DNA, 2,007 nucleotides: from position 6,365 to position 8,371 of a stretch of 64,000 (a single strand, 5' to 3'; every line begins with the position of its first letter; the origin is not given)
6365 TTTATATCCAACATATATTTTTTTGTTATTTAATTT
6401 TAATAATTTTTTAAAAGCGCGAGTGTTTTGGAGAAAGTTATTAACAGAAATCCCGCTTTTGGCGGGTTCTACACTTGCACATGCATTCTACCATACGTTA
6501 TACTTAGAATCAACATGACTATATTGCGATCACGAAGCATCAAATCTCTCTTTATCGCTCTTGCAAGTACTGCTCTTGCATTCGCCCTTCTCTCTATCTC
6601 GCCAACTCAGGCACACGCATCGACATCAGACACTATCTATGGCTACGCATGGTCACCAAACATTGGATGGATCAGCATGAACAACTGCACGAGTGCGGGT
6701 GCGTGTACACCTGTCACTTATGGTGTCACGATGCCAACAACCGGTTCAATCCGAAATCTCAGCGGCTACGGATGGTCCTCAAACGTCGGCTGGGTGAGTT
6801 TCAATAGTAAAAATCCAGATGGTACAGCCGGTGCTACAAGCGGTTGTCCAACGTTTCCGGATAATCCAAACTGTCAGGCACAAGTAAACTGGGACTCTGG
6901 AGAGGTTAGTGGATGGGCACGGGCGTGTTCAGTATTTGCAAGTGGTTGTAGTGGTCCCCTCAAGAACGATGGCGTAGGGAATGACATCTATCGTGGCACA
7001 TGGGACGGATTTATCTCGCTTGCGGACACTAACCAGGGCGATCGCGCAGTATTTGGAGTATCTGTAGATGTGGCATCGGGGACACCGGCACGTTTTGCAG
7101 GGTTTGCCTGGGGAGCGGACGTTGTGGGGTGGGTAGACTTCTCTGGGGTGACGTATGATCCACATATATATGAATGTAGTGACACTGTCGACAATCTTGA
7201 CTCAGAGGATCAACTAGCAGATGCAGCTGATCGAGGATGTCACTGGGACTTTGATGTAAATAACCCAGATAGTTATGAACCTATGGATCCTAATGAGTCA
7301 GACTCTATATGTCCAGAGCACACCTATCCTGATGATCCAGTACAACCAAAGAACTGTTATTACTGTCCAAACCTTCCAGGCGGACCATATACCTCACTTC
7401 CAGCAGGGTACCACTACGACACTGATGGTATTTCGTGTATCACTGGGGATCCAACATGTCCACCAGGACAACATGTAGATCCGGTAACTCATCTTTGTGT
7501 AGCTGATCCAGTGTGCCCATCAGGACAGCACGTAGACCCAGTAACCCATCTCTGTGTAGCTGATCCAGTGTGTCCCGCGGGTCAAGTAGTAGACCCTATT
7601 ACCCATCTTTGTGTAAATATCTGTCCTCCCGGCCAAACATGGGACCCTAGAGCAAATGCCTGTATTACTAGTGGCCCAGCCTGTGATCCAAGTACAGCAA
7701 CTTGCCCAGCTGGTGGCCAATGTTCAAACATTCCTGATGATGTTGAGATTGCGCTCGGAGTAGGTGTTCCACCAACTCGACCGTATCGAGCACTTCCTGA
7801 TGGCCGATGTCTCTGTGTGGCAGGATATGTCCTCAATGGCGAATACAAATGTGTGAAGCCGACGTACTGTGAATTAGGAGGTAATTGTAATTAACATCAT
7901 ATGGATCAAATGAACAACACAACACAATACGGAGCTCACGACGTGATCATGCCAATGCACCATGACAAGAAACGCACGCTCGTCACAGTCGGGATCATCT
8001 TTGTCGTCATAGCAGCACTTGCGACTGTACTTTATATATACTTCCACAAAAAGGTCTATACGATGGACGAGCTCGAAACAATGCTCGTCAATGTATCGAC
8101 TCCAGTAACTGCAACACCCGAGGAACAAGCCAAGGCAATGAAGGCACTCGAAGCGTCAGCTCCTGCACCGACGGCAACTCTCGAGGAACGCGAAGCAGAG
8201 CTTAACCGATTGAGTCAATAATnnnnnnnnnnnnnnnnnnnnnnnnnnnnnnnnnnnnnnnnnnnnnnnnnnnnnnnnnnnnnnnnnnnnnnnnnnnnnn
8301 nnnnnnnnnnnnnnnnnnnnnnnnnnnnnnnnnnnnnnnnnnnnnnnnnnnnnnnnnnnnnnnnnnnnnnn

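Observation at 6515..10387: Cluster of secreted cysteine-rich proteins, including a tandem-repeat protein and three local paralogs with a shared signal peptide and C-terminal Cys motif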

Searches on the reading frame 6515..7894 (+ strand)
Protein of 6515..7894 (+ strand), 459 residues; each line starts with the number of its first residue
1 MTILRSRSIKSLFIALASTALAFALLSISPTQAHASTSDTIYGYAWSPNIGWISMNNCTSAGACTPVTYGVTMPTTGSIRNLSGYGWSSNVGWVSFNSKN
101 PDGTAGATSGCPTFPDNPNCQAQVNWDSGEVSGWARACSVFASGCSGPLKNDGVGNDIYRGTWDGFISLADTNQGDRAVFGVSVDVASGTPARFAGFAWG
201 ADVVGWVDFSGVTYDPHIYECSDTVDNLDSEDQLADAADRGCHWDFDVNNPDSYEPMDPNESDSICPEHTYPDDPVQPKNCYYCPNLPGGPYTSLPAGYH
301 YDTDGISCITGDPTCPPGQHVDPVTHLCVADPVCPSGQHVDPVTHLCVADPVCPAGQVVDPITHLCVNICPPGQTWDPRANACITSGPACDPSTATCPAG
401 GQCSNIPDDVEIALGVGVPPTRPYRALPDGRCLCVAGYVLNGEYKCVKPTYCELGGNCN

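Call 3: search_protein_families(library=pfam, proteins=[window:6515-7894:+], max_evalue=1)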
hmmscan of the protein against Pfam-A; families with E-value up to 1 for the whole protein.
window:6515-7894:+ (459 aa): 1 family
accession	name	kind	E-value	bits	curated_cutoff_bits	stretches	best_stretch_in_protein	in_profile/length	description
PF01607.29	CBM_14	-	0.0015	19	22.1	0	367-386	28-47/53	Chitin binding Peritrophin-A domain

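Call 4: search_protein_families(library=ncbifam, proteins=[window:6515-7894:+], max_evalue=1)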
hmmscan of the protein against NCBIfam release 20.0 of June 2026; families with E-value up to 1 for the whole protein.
window:6515-7894:+ (459 aa): 0 families

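Call 12: find_homologous_proteins(query=window:6515-7894:+)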
Query window:6515-7894:+ (459 aa): 247 proteins with E <= 0.001 among 8000 candidates; the best 120 are listed.
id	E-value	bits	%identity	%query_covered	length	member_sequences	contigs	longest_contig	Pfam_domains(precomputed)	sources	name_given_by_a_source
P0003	0.0e+0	1097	100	100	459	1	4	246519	-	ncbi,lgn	-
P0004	1.8e-94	336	54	47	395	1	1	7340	-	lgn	-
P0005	1.2e-90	323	43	99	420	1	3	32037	-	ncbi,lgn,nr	ncbi:MAG: hypothetical protein KBB91_00680 [Candidatus Pacebacteria bacterium]|nr:hypothetical prote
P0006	1.3e-86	310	42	99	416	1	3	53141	-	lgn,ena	-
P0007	2.8e-51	193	39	99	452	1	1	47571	-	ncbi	-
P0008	3.3e-49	186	47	41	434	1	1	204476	-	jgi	jgi:hypothetical protein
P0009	1.3e-48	184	34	99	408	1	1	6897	-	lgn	-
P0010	8.3e-48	182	51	46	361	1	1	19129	-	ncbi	-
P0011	1.5e-47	181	40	46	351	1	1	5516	-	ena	-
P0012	3.4e-45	173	36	70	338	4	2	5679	-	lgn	-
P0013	1.2e-44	171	40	46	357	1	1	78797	-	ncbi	-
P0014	1.1e-42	165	46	47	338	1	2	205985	-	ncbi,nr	ncbi:MAG TPA: hypothetical protein VG621_00920 [Candidatus Paceibacterota bacterium]|nr:hypothetical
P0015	3.6e-42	163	47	45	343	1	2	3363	-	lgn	-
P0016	1.9e-41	161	33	96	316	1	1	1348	-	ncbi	-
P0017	5.5e-41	159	43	45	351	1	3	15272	-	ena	-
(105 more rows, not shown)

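Call 16: find_encoding_contigs(protein=P0005, flank=8000, max_places=2)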
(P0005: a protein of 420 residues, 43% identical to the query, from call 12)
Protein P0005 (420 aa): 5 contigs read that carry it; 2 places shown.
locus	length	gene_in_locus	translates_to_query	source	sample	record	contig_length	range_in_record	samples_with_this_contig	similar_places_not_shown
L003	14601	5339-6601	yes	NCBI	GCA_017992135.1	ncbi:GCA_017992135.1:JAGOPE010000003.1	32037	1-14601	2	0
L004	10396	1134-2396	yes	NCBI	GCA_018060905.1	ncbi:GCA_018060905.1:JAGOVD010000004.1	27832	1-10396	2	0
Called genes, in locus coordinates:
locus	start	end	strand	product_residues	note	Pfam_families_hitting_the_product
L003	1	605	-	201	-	?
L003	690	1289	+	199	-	-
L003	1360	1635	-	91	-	-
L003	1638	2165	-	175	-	-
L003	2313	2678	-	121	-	-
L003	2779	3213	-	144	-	-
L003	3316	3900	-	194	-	PF00719:Pyrophosphatase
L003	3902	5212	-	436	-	PF08529:NusA_N, PF13184:KH_NusA_1st, PF26594:KH_NusA_2nd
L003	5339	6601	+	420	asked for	-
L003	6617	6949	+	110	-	-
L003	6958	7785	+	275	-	-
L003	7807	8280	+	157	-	-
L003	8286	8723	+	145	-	-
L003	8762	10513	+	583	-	PF05157:MshEN, PF00437:T2SSE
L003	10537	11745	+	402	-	PF28597:T2SSF_N, PF00482:T2SSF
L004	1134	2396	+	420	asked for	-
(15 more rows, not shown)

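Call 17: find_encoding_contigs(protein=P0007, flank=8000, max_places=2)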
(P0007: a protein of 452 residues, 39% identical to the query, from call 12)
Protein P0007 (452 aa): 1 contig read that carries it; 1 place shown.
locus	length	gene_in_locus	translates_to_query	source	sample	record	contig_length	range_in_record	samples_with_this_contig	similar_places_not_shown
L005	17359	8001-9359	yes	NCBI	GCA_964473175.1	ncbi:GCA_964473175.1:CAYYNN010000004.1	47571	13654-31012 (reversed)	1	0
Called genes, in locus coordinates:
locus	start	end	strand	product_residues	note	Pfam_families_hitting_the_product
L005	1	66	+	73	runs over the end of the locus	-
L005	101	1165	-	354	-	PF05697:Trigger_N, PF05698:Trigger_C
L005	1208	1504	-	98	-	-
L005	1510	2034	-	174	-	-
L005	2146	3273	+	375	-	PF25210:Kelch_FKB95 (faint), PF07646:Kelch_2 (faint), PF01344:Kelch_1 (faint), PF24681:Kelch_KLHDC2_KLHL20_DRC7, PF13415:Beta-prop_FBX42 (weak)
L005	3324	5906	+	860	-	PF00690:Cation_ATPase_N, PF00122:E1-E2_ATPase, PF00702:Hydrolase, PF13246:Cation_ATPase (weak), PF08282:Hydrolase_3 (weak), PF00689:Cation_ATPase_C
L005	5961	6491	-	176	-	PF00719:Pyrophosphatase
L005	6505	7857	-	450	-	PF08529:NusA_N, PF13184:KH_NusA_1st, PF26594:KH_NusA_2nd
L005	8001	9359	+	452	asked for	-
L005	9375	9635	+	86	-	-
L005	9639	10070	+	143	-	-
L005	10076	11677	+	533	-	-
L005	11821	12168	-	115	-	PF00453:Ribosomal_L20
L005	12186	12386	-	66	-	PF01632:Ribosomal_L35p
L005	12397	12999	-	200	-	PF05198:IF3_N, PF00707:IF3_C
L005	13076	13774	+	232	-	PF01509:TruB_N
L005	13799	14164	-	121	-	-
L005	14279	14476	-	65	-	PF00313:CSD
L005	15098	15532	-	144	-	PF01668:SmpB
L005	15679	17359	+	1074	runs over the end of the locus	PF17957:Big_7, PF00041:fn3 (weak), PF17957:Big_7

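Call 30: find_related_loci(query=A4, collection=genome_contigs, flank=10000)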
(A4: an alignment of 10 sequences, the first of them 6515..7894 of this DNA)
Query A4 (459 aa) in genome_contigs; peptide patterns used: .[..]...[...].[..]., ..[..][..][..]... (x = any residue, [..] = any of these).
218 stretches matched a pattern; 174 encode a relative of the query (tblastn E <= 1e-3); the best 80 are kept; 80 distinct loci.
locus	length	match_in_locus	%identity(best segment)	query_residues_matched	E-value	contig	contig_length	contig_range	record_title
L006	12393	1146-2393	43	1-454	6e-94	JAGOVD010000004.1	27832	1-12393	MAG: Candidatus Paceibacterota bacterium isolate Gw_Eff_bin_539 Gw_Eff_3242_length_27832_cov_7.793611, whole genome shot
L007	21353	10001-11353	39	1-453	2e-69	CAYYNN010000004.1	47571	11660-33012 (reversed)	MAG TPA_asm: uncultured Candidatus Saccharibacteria bacterium isolate SRP285395_co2_171 genome assembly, contig: NODE_10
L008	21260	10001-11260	37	1-453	5e-64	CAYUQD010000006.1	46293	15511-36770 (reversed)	MAG TPA_asm: uncultured Candidatus Saccharibacteria bacterium isolate SRP285395_co2_363 genome assembly, contig: NODE_11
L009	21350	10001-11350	33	1-453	8e-53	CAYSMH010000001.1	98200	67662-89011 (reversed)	MAG TPA_asm: uncultured Candidatus Saccharibacteria bacterium isolate SRP286056_co3_445 genome assembly, contig: NODE_61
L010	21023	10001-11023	42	7-453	5e-44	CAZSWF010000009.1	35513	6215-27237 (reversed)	MAG TPA_asm: uncultured Candidatus Saccharibacteria bacterium isolate SRP286056_co3_87 genome assembly, contig: NODE_857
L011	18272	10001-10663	43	1-212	1e-43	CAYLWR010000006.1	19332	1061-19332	MAG TPA_asm: uncultured Candidatus Saccharibacteria bacterium isolate SRP135725_co2_473 genome assembly, contig: k141_94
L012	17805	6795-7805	46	1-453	3e-43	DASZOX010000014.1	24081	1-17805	MAG TPA_asm: Candidatus Paceibacterota bacterium isolate SMAG_U5956 k141_674453, whole genome shotgun sequence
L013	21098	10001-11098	41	1-453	3e-42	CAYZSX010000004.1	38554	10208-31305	MAG TPA_asm: uncultured Candidatus Saccharibacteria bacterium isolate SRP133034_co1_51 genome assembly, contig: NODE_927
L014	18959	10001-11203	33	9-453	1e-41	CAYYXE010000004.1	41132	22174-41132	MAG TPA_asm: uncultured Candidatus Saccharibacteria bacterium isolate SRP133034_co1_65 genome assembly, contig: NODE_778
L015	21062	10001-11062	40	1-453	5e-40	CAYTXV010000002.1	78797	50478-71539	MAG TPA_asm: uncultured Candidatus Saccharibacteria bacterium isolate SRP296810_co1_172 genome assembly, contig: NODE_26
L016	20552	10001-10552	41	4-212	2e-37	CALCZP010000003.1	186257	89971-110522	MAG TPA_asm: uncultured bacterium isolate SRR6231138_bin.7_CONCOCT_v1.1_MAG genome assembly, contig: ERZ650240.3, whole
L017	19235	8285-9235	32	8-398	9e-36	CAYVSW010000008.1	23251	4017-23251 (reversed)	MAG TPA_asm: uncultured Candidatus Saccharibacteria bacterium isolate SRP219642_co7_46 genome assembly, contig: NODE_307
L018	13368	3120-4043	39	2-264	7e-35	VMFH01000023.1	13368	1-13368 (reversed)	MAG: Parcubacteria group bacterium Gr01-1014_72 G01um101472_scaffold_4169, whole genome shotgun sequence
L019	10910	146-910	37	32-264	2e-34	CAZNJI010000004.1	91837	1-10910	MAG TPA_asm: uncultured Candidatus Saccharibacteria bacterium isolate SRP329715_co2_69 genome assembly, contig: NODE_516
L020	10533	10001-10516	42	1-169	7e-33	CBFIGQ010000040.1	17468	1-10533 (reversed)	MAG: Minisyncoccia bacterium isolate Co_bin_773_orig genome assembly, contig: Co_bin_773_orig_Co_c_000003612179, whole g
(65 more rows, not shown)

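Call 46: search_solved_structures(query=A4, max_evalue=1)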
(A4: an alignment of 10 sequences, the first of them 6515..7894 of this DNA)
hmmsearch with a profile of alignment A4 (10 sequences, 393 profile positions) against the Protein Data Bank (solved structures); distinct sequences matched with E-value up to 1: 1.
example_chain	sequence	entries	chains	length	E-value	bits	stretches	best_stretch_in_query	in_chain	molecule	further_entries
1z6c_A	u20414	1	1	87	0.62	12.5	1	239-312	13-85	Vitamin K-dependent protein S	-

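Call 82: find_related_loci(query=A4, collection=viral_contigs, flank=5000)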
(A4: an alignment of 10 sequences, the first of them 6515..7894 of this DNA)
Query A4 (459 aa) in viral_contigs; peptide patterns used: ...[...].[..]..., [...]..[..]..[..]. (x = any residue, [..] = any of these).
31 stretches matched a pattern, but none encodes a relative of the query by tblastn (E <= 1e-3).

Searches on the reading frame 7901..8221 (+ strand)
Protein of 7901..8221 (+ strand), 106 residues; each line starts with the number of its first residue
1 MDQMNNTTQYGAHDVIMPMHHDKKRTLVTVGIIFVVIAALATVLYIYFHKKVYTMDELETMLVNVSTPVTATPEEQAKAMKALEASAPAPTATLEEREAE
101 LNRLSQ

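Call 3: search_protein_families(library=pfam, proteins=[window:7901-8221:+], max_evalue=1)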
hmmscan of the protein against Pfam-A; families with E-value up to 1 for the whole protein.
window:7901-8221:+ (106 aa): 4 families
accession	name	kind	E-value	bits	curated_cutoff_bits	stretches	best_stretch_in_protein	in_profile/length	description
PF10032.14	Pho88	-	0.017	14.9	25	1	20-77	22-79/184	Phosphate transport (Pho88)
PF13858.11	DUF4199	-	0.039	14.8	32.3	1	28-87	67-125/165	Protein of unknown function (DUF4199)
PF23906.1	DUF7248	-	0.043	14.3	27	1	21-54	6-40/58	Family of unknown function (DUF7248)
PF13273.12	DUF4064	-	0.067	13.9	32.1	1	26-79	7-51/102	Protein of unknown function (DUF4064)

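Call 4: search_protein_families(library=ncbifam, proteins=[window:7901-8221:+], max_evalue=1)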
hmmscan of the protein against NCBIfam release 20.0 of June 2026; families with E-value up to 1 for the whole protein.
window:7901-8221:+ (106 aa): 5 families
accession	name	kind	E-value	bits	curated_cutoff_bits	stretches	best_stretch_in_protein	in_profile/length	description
NF009316.0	PRK12674.1-5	equivalog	0.0018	18.1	122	1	13-99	31-113/121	Na+/H+ antiporter subunit G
NF038218.1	IcmG_DotF_IVB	equivalog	0.014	15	200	1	19-100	44-121/266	type IVB secretion system protein IcmG/DotF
NF042931.1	SAG1386_EF1546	equivalog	0.06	13.4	80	1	25-87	29-92/158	SAG1386/EF1546 family surface-associated protein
NF046005.2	near_gluc_PtsG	equivalog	0.095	13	45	1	25-52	5-32/85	MPN207a family PTS transporter accessory protein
NF045955.1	MHO_4530_fam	equivalog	0.5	8.9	125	1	27-54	2-29/515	MHO_4530 family protein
